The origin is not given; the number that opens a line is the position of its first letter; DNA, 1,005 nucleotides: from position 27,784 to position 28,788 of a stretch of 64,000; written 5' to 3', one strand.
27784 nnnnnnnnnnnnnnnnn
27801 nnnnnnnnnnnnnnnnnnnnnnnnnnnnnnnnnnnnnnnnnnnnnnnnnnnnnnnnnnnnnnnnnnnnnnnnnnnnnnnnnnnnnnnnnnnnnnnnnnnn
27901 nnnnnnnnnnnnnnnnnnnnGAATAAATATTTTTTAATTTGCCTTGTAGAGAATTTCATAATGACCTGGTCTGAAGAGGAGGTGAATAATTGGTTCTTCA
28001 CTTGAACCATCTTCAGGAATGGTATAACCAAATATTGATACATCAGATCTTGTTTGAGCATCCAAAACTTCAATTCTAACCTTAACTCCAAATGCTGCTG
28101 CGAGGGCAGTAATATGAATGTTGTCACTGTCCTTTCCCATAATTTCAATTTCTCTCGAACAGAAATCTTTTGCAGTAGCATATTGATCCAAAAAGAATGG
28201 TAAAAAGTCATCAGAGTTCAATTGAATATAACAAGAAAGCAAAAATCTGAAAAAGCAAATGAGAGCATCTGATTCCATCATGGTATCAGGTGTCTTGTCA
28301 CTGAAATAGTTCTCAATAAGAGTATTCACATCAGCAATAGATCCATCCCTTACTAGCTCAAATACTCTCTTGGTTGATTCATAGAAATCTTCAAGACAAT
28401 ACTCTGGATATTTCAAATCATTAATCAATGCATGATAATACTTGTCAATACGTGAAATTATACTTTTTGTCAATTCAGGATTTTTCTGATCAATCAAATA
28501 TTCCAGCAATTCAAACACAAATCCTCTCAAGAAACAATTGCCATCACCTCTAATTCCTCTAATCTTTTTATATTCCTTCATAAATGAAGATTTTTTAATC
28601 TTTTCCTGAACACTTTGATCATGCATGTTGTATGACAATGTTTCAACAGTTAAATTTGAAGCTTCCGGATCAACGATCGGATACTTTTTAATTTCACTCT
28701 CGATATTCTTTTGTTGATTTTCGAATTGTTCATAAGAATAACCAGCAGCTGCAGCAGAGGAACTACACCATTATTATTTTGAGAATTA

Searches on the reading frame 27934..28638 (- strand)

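Call 14: search_protein_families(library=pfam, proteins=[window:27934-28638:-])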
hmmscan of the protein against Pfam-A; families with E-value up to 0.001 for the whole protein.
window:27934-28638:- (234 aa): 2 families
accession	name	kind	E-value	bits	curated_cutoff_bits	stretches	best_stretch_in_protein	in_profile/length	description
PF10275.15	Peptidase_C65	-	2.4e-52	178.3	24.3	1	3-232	22-243/243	Peptidase C65 Otubain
PF02338.25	OTU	-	0.00023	22.1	23.3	0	134-220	34-116/128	OTU-like cysteine protease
